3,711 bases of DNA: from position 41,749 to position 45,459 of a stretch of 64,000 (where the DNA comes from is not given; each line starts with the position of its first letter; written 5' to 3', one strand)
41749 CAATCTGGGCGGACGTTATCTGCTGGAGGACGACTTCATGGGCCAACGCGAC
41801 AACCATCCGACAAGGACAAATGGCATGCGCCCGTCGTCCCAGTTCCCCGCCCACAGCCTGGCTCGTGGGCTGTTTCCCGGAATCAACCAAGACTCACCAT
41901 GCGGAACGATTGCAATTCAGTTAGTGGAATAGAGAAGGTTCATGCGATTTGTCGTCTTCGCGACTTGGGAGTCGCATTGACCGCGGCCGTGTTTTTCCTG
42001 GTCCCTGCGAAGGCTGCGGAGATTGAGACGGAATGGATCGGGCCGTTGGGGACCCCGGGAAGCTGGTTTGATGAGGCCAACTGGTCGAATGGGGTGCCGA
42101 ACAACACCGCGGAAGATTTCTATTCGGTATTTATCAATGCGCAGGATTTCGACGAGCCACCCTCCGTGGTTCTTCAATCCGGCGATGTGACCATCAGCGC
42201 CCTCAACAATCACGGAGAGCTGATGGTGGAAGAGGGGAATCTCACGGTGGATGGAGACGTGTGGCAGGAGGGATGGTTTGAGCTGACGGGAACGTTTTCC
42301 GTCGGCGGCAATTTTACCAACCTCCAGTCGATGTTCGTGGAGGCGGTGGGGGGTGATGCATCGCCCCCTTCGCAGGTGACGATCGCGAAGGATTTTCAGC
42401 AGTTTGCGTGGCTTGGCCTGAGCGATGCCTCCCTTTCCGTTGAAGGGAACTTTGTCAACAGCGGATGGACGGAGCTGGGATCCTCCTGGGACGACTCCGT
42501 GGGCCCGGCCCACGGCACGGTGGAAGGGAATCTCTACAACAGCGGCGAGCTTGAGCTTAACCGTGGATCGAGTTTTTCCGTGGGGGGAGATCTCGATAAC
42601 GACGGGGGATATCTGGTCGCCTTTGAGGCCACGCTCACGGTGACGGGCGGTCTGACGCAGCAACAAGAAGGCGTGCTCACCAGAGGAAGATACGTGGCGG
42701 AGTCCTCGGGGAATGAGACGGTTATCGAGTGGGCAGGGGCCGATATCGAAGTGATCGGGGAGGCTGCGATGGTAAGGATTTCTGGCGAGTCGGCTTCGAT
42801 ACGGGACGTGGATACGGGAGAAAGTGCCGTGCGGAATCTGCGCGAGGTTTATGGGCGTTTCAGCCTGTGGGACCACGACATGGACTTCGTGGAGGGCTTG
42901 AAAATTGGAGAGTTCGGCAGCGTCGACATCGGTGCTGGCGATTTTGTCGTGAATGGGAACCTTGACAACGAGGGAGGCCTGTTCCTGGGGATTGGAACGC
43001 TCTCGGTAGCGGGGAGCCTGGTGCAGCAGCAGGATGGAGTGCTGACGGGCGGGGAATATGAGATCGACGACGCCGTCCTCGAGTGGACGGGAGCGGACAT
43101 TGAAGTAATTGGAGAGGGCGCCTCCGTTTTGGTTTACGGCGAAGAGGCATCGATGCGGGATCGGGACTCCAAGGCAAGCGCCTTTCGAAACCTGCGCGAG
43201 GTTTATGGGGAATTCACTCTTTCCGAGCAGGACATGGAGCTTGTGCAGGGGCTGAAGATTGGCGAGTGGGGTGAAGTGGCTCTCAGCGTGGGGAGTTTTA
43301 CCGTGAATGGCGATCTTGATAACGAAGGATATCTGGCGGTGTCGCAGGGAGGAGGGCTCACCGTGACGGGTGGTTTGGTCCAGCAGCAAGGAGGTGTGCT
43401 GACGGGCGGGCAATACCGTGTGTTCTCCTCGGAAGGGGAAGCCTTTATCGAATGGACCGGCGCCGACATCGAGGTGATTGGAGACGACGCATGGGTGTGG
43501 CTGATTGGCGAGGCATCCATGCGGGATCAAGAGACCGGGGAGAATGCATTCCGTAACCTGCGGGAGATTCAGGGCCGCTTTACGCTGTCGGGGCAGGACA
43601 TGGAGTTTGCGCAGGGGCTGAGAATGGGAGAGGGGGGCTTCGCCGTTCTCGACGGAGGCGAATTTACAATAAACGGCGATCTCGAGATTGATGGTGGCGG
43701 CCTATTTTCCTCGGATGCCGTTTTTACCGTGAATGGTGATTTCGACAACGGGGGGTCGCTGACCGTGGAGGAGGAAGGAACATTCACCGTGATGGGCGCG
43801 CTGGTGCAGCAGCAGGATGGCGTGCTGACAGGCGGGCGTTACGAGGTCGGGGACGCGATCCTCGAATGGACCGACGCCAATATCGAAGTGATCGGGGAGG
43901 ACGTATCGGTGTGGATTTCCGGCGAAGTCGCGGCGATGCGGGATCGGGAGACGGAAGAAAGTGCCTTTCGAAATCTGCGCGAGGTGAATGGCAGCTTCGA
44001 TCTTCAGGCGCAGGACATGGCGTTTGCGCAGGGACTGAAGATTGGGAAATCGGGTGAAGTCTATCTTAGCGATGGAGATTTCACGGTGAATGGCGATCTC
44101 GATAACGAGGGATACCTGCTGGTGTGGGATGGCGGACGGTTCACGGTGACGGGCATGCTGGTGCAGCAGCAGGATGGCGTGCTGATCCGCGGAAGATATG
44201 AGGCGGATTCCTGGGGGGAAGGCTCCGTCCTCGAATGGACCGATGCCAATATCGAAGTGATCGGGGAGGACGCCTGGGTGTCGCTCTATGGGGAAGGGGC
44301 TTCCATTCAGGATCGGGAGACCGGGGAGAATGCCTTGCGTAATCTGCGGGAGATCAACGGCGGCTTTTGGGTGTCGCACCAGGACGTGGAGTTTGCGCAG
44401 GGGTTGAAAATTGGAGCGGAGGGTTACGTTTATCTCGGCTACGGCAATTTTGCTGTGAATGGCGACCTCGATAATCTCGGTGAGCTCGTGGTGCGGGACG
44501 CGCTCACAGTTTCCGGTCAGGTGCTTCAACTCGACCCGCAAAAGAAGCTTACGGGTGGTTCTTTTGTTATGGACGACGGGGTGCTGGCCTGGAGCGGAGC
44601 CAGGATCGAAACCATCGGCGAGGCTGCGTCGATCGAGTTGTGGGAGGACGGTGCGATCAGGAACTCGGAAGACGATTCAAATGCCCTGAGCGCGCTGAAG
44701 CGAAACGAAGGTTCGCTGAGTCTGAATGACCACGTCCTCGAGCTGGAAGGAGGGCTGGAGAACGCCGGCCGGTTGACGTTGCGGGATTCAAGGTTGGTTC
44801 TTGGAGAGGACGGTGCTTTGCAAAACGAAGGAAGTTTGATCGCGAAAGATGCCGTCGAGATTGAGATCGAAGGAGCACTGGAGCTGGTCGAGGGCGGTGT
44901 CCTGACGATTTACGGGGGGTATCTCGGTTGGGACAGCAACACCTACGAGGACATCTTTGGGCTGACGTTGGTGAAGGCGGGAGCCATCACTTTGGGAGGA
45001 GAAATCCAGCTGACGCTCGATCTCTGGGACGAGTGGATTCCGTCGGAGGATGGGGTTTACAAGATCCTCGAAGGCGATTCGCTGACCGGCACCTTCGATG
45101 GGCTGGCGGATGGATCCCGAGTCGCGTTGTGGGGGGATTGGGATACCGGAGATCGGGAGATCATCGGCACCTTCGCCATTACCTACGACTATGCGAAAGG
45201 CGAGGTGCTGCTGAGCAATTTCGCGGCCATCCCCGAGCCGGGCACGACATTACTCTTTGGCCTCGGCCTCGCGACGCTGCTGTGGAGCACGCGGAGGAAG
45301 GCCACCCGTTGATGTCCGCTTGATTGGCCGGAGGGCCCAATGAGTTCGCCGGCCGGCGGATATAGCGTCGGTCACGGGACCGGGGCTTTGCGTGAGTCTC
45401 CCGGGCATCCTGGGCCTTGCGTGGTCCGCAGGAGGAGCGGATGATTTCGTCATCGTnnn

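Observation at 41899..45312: PEP-CTERM surface protein built from an unrecognised ~120-aa tandem repeat with near-identical DNA copies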

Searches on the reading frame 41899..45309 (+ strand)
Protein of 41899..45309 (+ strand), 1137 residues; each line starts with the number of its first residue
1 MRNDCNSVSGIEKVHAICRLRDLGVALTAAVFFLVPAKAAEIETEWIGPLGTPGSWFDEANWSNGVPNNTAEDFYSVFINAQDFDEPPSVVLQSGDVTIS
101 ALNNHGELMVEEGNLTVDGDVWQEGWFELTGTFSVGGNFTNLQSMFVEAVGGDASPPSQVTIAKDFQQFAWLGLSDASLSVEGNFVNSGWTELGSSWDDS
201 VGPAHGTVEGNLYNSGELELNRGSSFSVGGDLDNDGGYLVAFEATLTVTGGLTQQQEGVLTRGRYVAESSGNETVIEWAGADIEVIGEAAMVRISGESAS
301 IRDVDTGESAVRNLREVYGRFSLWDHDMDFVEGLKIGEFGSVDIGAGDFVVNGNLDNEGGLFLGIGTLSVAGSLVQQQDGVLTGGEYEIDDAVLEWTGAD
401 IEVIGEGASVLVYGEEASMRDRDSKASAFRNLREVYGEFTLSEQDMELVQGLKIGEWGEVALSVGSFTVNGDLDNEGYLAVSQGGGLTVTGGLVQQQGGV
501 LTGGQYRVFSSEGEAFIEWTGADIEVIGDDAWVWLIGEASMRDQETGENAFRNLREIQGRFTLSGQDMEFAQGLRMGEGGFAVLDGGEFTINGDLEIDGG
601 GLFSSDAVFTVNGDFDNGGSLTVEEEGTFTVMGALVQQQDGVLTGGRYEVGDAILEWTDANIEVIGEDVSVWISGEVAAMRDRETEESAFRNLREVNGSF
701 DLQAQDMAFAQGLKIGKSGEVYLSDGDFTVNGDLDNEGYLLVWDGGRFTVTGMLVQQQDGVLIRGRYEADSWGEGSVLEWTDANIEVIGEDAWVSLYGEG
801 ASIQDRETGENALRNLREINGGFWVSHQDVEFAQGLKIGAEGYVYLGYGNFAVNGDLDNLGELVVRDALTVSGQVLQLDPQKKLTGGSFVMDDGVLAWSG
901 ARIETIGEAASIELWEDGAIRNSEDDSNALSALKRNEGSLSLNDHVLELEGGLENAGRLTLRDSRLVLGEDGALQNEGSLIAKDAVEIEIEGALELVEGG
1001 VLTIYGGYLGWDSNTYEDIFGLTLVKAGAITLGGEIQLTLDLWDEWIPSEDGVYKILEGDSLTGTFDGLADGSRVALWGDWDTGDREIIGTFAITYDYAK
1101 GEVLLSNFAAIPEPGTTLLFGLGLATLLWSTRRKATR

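Call 4: search_protein_families(library=pfam, proteins=[window:41899-45309:+], max_evalue=10)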
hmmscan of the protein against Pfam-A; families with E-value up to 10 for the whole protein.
window:41899-45309:+ (1137 aa): 4 families
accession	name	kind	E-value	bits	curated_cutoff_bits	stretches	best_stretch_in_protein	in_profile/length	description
PF07589.16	PEP-CTERM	-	3.7e-06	27.2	20.7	1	1110-1133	1-24/24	PEP-CTERM motif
PF06439.18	3keto-disac_hyd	-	0.00047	20.7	26.8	1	646-707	116-177/187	3-keto-disaccharide hydrolase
PF04972.22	BON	-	0.0046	17.7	27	0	780-816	15-55/69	BON domain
PF17906.7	HTH_48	-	0.048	14.2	24.1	1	426-446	19-39/50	HTH domain in Mos1 transposase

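Call 5: search_protein_families(library=ncbifam, proteins=[window:41899-45309:+], max_evalue=10)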
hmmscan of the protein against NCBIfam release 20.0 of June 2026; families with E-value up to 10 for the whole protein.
window:41899-45309:+ (1137 aa): 10 families
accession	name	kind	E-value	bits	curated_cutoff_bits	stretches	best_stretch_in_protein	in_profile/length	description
NF033554.9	floc_PepA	equivalog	7.3e-05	22.7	80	1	1107-1134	233-260/261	flocculation-associated PEP-CTERM protein PepA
NF038129.1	PEP_NF038129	equivalog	0.00039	20.3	65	1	1105-1134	165-194/194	NF038129 family PEP-CTERM protein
NF041538.1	PEP_EDSA_1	subfamily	0.0006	19.6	100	1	1109-1134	281-307/307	EDSAP-1 family PEP-CTERM protein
TIGR02595.1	PEP_CTERM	domain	0.0011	19.6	16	1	1111-1134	1-22/24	PEP-CTERM sorting domain-containing protein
NF038125.1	PEP_CTERM_THxN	subfamily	0.0012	18.5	85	1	1110-1134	222-246/246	THxN family PEP-CTERM protein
NF038120.1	PEP_CTERM_QFxxD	subfamily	0.022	14.6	80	1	1108-1133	190-214/215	NF038120 family PEP-CTERM protein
NF038119.1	PEP_CTERM_MHFG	equivalog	0.029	14.7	100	1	1102-1134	227-259/260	MHFG family PEP-CTERM protein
NF038124.1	PEP_CTERM_TLD_A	exception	0.038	13.5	100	1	1106-1134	206-234/235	PEP_CTERM-anchored TLD domain-containing protein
NF038126.1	PEP_CTERM_FxDxF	subfamily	0.22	11.7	50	1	1101-1134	135-165/165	FxDxF family PEP-CTERM protein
NF038118.1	PEP_CTERM_CCXG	equivalog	0.73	9.5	90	1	1109-1134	174-199/199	CCXG family PEP-CTERM protein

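Call 6: find_homologous_proteins(query=window:41899-45309:+, max_evalue=0.001)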
Query window:41899-45309:+ (1137 aa): 3 proteins with E <= 0.001 among 8000 candidates.
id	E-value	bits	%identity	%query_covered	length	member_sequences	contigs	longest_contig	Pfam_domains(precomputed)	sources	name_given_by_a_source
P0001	0.0e+0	2500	100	100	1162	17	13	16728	PF07589.17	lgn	-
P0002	6.4e-163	562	39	69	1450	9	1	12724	-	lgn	-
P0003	7.7e-92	327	33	75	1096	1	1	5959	-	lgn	-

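Call 7: search_solved_structures(query=window:41899-45309:+, max_evalue=10)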
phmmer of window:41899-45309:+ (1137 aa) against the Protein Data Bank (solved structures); distinct sequences matched with E-value up to 10: 0.

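Call 10: find_encoding_contigs(protein=P0001, flank=10000, max_places=6)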
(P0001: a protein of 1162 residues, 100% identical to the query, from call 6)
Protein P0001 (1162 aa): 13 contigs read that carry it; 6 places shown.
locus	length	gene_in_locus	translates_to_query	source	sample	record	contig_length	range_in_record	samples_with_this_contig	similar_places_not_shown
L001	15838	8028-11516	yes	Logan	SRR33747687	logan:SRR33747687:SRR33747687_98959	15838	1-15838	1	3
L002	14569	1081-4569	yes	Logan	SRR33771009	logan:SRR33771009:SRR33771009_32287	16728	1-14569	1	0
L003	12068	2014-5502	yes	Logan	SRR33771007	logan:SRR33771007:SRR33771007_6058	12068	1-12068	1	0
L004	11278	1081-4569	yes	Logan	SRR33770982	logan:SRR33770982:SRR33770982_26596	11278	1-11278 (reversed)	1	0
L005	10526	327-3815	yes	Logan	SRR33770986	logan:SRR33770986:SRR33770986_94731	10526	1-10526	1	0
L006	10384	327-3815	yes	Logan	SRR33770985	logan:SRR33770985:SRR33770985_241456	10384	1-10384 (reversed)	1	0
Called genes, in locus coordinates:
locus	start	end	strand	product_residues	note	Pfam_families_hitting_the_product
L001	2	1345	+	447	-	?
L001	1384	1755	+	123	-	PF02033:RBFA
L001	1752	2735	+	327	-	PF01368:DHH, PF02272:DHHA1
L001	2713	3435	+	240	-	PF01509:TruB_N, PF16198:TruB_C_2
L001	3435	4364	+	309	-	PF06574:FAD_syn, PF01687:Flavokinase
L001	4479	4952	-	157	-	PF13787:HXXEE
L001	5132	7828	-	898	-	PF25788:Ig_Rha78A_N, PF08531:Bac_rhamnosid_N, PF05592:Bac_rhamnosid, PF17389:Bac_rhamnosid6H, PF17390:Bac_rhamnosid_C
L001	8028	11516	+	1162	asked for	PF07589:PEP_exosort_dom (weak)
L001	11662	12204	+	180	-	PF01243:PNPOx_N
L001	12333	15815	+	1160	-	PF12951:PATR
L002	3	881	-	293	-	?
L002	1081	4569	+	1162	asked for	PF07589:PEP_exosort_dom (weak)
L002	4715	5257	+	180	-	PF01243:PNPOx_N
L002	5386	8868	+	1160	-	PF12951:PATR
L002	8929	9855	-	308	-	PF08501:Shikimate_dh_N, PF01488:Shikimate_DH (weak), PF00106:adh_short (weak), PF18317:SDH_C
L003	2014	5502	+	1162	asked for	PF07589:PEP_exosort_dom (weak)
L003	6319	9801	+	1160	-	PF12951:PATR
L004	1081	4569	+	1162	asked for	PF07589:PEP_exosort_dom (weak)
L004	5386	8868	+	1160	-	PF12951:PATR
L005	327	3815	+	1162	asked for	PF07589:PEP_exosort_dom (weak)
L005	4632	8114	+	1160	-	PF12951:PATR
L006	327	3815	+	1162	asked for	PF07589:PEP_exosort_dom (weak)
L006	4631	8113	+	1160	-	PF12951:PATR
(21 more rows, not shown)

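Call 31: list_cluster_members(proteins=[P0001, P0002, P0003])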
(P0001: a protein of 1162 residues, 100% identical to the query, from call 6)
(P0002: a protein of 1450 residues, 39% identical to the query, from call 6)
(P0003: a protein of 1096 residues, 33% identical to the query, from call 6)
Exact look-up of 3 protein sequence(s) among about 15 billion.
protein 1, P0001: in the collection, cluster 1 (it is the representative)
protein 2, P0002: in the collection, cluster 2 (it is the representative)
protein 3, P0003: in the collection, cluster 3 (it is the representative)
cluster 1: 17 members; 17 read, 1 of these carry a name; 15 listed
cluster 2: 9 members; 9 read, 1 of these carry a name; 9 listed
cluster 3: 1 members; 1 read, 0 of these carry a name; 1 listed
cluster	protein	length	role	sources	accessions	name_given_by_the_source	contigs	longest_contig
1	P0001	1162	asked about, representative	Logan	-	-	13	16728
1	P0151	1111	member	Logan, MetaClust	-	\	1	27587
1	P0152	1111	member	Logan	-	-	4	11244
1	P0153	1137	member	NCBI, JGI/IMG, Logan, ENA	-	-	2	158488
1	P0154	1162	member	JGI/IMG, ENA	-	-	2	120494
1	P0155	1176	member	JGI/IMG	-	-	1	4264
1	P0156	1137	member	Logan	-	-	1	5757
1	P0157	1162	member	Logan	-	-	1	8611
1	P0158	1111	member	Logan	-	-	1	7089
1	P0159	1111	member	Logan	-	-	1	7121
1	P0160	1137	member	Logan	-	-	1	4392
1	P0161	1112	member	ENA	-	-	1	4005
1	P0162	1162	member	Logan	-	-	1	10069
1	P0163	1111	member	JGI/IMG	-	-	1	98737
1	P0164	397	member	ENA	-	-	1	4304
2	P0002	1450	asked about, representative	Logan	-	-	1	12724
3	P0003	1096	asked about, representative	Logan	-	-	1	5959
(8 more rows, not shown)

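Call 48: find_encoding_contigs(protein=P0153, flank=2000, max_places=4)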
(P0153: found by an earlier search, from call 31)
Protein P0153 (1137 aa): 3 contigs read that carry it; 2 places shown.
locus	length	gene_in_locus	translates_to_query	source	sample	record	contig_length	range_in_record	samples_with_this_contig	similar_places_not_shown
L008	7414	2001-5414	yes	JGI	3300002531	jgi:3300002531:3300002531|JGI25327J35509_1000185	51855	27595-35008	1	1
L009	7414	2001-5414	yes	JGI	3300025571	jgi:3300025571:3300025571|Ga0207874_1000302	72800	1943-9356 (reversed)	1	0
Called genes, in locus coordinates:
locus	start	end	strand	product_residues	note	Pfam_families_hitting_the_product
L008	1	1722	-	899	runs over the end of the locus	PF25788:Ig_Rha78A_N, PF08531:Bac_rhamnosid_N, PF05592:Bac_rhamnosid, PF17389:Bac_rhamnosid6H, PF17390:Bac_rhamnosid_C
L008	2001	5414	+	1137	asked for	PF07589:PEP_exosort_dom (weak)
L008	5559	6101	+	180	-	PF01243:PNPOx_N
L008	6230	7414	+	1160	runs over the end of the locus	PF12951:PATR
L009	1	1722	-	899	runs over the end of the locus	PF25788:Ig_Rha78A_N, PF08531:Bac_rhamnosid_N, PF05592:Bac_rhamnosid, PF17389:Bac_rhamnosid6H, PF17390:Bac_rhamnosid_C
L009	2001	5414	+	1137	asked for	PF07589:PEP_exosort_dom (weak)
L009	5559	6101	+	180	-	PF01243:PNPOx_N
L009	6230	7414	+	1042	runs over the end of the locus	?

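Call 61: predict_structure(alignment_id=A4)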
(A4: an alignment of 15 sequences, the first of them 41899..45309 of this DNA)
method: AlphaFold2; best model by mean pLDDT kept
length: 1137 residues; sequences in the alignment: 15
mean_pLDDT: 87.9   pTM: 0.66
mean pLDDT of the five models: 87.9, 86.1, 83.7, 83.6, 83.1
residues with pLDDT >= 90: 766; 70-90: 251; 50-70: 62; < 50: 58
segments of 3 or more residues with pLDDT < 50: 1-38, 1113-1119, 1129-1137
pLDDT, mean of each block of 10 residues (from residue 1): 33 43 44 43 80 81 83 78 66 81 80 78 69 72 55 61 73 79 84 74 82 88 88 89 91 90 93 92 95 94 94 95 92 91 91 96 95 96 97 97 97 96 96 98 94 97 95 97 95 95 96 93 96 95 95 95 91 92 89 94 89 95 93 95 96 96 97 95 95 96 93 96 95 96 95 94 97 91 96 95 95 95 95 95 96 96 97 93 96 95 97 97 95 97 96 97 93 96 91 94 92 75 95 95 78 94 94 91 77 95 93 47 49 39
secondary structure, 60 per line:
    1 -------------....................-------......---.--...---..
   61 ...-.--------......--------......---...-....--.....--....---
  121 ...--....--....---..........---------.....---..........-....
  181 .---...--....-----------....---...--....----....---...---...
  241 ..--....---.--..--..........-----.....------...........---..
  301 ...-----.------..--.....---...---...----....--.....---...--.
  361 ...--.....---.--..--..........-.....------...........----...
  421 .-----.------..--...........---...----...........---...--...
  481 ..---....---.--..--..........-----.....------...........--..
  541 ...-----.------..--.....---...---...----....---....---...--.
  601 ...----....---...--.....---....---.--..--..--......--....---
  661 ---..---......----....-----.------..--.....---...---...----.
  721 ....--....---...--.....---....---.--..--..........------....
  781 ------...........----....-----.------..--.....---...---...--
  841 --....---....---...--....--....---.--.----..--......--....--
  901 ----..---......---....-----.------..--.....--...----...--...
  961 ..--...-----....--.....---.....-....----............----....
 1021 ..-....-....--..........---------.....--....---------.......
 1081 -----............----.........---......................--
elements in order (helices of 4 or more, strands of 3 or more residues): H14-33 E41-46 E53-55 E74-79 E88-93 E97-99 E101-104 E107-111 E114-117 E121-123 E126-129 E132-135 E139-148 E158-162 E166-175 E177-181 E185-187 E190-193 E205-208 E212-214 E217-220 E225-228 E232-234 E238-242 E245-248 E259-268 E274-278 E285-295 E299-303 E320-324 E328-330 E334-336 E341-344 E347-351 E355-357 E360-363 E366-370 E381-390 E392-396 E403-413 E418-421 E438-448 E452-454 E459-469 E473-475 E478-482 E486-489 E500-509 E515-519 E526-536 E539-543 E560-564 E568-570 E574-576 E581-584 E588-591 E595-597 E600-603 E608-611 E615-617 E620-624 E628-631 E646-651 E654-657 E669-674 E679-682 E699-703 E707-709 E713-715 E720-724 E727-730 E734-736 E739-743 E747-750 E761-770 E777-780 E787-797 E802-805 E822-826 E830-832 E836-838 E843-846 E850-853 E857-859 E862-865 E868-871 E887-892 E895-898 E910-915 E919-922 E939-943 E946-948 E953-955 E958-962 E965-967 E973-976 E979-983 E987-991 E993-996 E1001-1012 E1017-1022 E1024-1027 E1029-1032 E1035-1041 E1054-1058 E1061-1064 E1074-1080 E1086-1097 E1102-1110 H1114-1135

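Call 71: find_related_loci(query=window:41899-45309:+, collection=metagenome_contigs, flank=1500)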
Query window:41899-45309:+ (1137 aa) in metagenome_contigs; peptide patterns used: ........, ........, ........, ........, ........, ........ (x = any residue, [..] = any of these).
29 stretches matched a pattern, but none encodes a relative of the query by tblastn (E <= 1e-3).

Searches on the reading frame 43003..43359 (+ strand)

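Call 4: search_protein_families(library=pfam, proteins=[window:43003-43359:+], max_evalue=10)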
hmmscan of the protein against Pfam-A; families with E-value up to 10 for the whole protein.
window:43003-43359:+ (119 aa): 1 family
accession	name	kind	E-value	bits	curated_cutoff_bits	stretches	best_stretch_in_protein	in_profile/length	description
PF17906.7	HTH_48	-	0.078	13.6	24.1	1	58-78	19-39/50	HTH domain in Mos1 transposase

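Call 5: search_protein_families(library=ncbifam, proteins=[window:43003-43359:+], max_evalue=10)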
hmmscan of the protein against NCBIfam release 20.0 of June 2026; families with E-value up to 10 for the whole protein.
window:43003-43359:+ (119 aa): 0 families
